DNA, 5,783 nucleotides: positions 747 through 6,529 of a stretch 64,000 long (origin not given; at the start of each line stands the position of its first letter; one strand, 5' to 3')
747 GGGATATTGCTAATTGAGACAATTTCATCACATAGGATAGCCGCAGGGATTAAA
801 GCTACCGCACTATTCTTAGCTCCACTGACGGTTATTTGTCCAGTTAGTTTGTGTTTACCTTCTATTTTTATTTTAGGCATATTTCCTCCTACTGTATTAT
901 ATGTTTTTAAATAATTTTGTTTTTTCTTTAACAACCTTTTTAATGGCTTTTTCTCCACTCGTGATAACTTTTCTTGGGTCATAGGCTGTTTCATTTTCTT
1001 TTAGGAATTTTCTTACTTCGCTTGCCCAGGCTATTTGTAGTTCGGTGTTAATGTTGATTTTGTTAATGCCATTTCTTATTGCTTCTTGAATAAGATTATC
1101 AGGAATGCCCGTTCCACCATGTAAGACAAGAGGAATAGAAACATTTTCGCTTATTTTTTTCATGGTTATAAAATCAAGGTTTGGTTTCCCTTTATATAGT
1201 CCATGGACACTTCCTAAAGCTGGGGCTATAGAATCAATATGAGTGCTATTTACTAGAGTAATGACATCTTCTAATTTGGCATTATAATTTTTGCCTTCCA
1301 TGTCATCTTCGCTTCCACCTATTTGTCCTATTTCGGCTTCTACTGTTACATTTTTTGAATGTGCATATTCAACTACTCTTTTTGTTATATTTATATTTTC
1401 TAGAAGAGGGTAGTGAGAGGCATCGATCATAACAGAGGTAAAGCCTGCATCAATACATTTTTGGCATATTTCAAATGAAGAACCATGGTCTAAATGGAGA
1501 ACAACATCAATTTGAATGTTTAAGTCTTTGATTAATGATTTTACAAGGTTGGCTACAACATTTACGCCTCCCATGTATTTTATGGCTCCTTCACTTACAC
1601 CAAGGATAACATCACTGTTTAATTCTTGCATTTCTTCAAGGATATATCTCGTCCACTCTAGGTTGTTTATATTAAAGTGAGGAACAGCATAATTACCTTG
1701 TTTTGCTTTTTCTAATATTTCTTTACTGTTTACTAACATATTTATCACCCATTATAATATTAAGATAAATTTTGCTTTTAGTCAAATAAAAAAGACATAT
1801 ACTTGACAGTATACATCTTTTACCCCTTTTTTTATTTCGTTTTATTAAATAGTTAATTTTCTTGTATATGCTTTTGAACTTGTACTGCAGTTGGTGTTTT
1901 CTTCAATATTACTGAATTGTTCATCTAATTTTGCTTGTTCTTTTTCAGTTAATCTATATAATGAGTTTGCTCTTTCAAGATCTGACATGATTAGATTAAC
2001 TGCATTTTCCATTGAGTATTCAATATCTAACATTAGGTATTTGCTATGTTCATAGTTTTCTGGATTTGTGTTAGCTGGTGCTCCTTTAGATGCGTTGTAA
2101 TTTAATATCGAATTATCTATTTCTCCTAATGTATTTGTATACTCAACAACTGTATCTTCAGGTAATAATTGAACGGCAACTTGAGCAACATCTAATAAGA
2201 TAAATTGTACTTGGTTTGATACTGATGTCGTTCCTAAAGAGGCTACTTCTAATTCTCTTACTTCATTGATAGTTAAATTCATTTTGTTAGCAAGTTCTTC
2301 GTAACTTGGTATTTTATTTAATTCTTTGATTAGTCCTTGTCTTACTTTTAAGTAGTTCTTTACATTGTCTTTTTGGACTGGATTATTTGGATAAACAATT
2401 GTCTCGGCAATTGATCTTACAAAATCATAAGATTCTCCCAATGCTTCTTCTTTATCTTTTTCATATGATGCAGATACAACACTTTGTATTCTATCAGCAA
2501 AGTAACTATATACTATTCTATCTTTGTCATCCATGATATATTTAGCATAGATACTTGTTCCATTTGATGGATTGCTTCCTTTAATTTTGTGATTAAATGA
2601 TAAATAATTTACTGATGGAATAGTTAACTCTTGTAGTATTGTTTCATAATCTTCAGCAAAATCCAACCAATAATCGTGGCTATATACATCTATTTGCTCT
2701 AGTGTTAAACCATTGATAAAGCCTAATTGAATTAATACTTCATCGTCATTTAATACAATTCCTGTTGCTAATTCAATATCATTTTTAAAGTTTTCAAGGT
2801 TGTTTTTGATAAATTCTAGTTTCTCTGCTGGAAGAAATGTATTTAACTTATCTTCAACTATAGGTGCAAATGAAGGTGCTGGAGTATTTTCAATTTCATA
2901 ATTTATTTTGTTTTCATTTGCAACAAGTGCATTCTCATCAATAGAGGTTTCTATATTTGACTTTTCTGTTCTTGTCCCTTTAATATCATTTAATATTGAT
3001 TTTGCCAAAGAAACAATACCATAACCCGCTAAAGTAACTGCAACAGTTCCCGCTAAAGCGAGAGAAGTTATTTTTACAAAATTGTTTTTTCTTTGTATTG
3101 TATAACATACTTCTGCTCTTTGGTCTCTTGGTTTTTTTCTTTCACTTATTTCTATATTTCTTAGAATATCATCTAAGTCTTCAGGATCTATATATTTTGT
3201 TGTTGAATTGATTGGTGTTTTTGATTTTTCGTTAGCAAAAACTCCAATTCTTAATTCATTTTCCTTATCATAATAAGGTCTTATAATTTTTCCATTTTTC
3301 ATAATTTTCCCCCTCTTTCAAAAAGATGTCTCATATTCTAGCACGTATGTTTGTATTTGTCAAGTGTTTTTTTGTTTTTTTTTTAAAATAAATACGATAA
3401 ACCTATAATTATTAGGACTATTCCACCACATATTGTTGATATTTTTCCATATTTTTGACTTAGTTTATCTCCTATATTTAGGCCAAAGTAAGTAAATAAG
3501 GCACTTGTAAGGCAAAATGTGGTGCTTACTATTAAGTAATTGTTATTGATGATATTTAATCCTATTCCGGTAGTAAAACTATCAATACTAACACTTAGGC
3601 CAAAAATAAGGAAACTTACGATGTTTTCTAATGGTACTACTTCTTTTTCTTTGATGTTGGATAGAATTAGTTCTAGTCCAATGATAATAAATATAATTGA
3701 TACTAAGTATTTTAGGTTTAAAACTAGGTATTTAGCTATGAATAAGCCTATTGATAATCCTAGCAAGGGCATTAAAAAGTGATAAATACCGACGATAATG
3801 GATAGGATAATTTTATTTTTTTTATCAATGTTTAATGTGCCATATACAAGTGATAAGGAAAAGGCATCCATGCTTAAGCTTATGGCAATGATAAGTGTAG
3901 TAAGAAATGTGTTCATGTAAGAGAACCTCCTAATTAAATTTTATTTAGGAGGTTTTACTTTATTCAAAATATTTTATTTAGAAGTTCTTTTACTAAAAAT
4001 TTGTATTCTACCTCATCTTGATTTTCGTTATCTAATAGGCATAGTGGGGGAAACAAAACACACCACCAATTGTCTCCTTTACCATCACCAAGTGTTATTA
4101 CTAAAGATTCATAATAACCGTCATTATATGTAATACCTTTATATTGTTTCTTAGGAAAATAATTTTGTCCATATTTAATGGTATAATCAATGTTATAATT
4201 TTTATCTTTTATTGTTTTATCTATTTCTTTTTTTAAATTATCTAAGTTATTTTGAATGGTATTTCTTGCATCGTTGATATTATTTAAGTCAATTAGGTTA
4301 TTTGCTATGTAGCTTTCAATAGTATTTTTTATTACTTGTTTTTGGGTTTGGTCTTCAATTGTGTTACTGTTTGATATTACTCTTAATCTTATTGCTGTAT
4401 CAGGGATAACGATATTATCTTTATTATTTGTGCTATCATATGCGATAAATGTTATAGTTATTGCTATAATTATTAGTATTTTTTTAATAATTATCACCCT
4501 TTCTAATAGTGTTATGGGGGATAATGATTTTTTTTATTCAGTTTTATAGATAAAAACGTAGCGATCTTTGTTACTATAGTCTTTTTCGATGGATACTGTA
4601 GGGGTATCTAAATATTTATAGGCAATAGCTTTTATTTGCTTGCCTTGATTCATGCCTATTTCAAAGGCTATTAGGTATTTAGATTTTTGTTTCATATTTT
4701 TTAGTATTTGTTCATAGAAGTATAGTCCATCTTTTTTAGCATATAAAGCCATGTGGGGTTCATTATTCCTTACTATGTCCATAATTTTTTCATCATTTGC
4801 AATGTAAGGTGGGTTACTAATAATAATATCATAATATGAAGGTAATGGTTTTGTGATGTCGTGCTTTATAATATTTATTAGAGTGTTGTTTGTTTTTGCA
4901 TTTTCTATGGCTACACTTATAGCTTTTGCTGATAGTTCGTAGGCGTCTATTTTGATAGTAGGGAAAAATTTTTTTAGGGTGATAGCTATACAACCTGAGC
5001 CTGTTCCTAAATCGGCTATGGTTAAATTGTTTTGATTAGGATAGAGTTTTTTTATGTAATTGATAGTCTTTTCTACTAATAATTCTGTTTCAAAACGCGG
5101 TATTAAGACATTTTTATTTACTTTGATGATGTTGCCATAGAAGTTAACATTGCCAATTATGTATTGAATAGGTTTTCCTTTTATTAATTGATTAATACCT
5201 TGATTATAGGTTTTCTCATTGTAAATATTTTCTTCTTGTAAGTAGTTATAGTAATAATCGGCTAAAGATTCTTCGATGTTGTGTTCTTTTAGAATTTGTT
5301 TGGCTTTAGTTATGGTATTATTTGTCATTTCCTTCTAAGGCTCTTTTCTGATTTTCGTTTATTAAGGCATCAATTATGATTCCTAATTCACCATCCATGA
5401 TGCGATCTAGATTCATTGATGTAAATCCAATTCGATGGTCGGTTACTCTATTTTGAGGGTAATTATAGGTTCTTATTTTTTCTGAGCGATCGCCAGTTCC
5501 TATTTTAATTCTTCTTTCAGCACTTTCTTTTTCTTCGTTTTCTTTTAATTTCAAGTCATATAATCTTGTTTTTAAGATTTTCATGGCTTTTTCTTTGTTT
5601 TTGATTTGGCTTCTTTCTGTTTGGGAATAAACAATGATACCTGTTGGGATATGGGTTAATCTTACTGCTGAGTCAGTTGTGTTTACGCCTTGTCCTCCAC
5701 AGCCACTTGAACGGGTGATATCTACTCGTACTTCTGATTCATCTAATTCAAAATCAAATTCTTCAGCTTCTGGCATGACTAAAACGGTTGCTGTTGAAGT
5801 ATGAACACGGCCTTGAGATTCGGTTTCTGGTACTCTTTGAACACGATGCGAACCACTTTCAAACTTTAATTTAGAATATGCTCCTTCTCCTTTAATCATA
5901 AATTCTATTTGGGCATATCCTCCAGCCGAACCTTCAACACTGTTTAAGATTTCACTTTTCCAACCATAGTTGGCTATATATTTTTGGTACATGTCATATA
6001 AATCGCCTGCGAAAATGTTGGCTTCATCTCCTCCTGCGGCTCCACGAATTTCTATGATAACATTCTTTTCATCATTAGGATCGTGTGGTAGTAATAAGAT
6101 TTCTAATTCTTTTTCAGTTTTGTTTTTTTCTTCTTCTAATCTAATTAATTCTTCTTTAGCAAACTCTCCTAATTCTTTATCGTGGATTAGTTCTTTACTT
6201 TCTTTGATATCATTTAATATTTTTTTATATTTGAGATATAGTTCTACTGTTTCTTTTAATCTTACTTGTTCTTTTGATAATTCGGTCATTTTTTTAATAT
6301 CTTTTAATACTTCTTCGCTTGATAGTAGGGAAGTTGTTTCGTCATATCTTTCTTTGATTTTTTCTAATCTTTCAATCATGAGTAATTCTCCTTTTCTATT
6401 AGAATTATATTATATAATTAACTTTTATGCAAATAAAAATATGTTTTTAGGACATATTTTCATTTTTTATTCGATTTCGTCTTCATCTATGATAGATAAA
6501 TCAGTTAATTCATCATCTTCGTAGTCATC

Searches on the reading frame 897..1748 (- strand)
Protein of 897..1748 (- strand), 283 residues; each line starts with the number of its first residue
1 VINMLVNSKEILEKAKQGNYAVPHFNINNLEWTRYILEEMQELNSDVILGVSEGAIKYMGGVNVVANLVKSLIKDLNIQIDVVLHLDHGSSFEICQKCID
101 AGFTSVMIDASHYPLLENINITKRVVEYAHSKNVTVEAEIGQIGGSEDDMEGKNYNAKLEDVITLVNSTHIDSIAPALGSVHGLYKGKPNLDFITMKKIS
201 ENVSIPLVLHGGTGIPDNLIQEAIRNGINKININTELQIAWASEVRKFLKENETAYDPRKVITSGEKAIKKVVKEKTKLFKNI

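Call 11: search_protein_families(library=pfam, proteins=[window:897-1748:-])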
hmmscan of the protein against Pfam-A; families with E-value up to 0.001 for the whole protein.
window:897-1748:- (283 aa): 1 family
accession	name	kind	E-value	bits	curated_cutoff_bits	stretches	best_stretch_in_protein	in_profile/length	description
PF01116.26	F_bP_aldolase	-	1.1e-100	337.2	25.5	1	6-281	1-273/277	Fructose-bisphosphate aldolase class-II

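Call 68: find_encoding_contigs(protein=window:900-1739:-, flank=10000, max_places=3)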
Protein seq(280 aa) (280 aa): 22 contigs read that carry it; 3 places shown.
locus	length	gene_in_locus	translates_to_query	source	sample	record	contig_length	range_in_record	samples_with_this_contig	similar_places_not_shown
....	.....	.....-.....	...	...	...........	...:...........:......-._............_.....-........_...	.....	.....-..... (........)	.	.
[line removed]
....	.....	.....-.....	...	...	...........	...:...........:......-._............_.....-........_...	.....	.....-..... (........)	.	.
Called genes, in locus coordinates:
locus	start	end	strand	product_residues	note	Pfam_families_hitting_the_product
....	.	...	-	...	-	-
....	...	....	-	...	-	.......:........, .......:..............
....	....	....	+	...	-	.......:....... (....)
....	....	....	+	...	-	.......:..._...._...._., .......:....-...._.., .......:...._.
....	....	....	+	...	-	-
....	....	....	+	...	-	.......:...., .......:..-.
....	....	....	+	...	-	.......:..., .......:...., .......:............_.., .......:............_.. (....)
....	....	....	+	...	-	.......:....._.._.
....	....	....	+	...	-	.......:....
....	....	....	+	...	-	-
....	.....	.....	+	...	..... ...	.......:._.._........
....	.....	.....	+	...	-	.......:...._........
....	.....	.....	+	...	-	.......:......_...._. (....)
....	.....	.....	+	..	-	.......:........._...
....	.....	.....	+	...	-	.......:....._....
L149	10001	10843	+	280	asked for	PF01116:F_bP_aldolase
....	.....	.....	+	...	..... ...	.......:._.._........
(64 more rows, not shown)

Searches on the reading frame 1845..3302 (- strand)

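Call 11: search_protein_families(library=pfam, proteins=[window:1845-3302:-])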
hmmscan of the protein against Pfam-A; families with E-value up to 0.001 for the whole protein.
window:1845-3302:- (485 aa): 1 family
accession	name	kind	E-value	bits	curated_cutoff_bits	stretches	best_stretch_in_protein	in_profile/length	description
PF04539.22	Sigma70_r3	-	6.3e-05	23.4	25.3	1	316-362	5-51/78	Sigma-70 region 3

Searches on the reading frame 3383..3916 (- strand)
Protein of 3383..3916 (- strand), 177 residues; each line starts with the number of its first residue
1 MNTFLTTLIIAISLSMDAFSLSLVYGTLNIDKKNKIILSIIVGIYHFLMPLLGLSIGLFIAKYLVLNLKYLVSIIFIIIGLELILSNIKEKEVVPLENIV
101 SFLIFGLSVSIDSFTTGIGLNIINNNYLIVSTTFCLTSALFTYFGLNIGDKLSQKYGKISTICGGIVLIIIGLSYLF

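Call 11: search_protein_families(library=pfam, proteins=[window:3383-3916:-])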
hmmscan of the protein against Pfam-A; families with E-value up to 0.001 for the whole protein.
window:3383-3916:- (177 aa): 1 family
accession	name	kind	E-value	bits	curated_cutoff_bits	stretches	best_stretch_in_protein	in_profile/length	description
PF02659.21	Mntp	-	8.6e-28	97.5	24.4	1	30-175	2-151/152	Putative manganese efflux pump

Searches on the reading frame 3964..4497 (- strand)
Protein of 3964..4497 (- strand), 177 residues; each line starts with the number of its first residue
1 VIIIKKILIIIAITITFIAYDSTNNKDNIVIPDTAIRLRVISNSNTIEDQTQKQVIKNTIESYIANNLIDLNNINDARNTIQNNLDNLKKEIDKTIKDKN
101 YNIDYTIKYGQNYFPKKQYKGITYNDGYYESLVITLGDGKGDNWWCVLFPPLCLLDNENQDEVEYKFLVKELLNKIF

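Call 11: search_protein_families(library=pfam, proteins=[window:3964-4497:-])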
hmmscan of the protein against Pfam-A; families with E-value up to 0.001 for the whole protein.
window:3964-4497:- (177 aa): 1 family
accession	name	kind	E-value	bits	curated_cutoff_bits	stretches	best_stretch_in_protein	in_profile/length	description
PF09551.15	Spore_II_R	-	6.3e-39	133.8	25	1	34-158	3-127/128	Stage II sporulation protein R (spore_II_R)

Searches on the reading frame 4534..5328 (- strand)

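Call 11: search_protein_families(library=pfam, proteins=[window:4534-5328:-])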
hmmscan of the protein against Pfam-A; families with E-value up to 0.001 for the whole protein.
window:4534-5328:- (264 aa): 8 families
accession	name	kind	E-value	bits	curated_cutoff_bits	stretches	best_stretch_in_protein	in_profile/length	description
PF05175.20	MTS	-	1.1e-16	61.3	23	1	98-186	29-119/170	Methyltransferase small domain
PF13847.12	Methyltransf_31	-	1.4e-09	38.2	27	1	100-219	3-129/145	Methyltransferase domain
PF06325.19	PrmA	-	8.7e-08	32.4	22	1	98-172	159-233/296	Ribosomal protein L11 methyltransferase (PrmA)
PF13649.12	Methyltransf_25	-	4.2e-06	27.8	27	1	104-173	1-73/97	Methyltransferase domain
PF02527.21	GidB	-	9.9e-05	22.2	27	1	65-171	10-121/184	rRNA small subunit methyltransferase G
PF08241.18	Methyltransf_11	-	0.00052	21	21.2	0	106-172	2-67/95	Methyltransferase domain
PF08242.18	Methyltransf_12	-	0.00066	20.8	30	0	106-172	2-72/98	Methyltransferase domain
PF00891.24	Methyltransf_2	-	0.00096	19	22.3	0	102-183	64-146/210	O-methyltransferase domain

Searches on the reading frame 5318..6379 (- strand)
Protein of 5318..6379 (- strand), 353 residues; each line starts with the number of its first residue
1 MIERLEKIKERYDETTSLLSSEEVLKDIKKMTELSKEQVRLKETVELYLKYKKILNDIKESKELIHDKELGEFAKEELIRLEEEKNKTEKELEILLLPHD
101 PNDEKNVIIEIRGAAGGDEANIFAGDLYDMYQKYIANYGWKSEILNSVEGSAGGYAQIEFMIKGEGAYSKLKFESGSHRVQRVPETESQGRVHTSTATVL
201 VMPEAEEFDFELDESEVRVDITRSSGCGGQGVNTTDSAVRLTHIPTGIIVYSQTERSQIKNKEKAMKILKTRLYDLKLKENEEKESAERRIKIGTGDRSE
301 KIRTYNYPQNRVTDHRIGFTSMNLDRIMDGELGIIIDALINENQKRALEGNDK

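Call 11: search_protein_families(library=pfam, proteins=[window:5318-6379:-])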
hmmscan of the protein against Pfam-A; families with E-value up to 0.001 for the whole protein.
window:5318-6379:- (353 aa): 2 families
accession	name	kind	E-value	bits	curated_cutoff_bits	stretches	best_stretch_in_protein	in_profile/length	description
PF03462.23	PCRF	-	1.5e-69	234.2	24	1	8-199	1-194/194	PCRF domain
PF00472.26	RF-1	-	8.7e-41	139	35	1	207-316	2-116/116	RF-1 domain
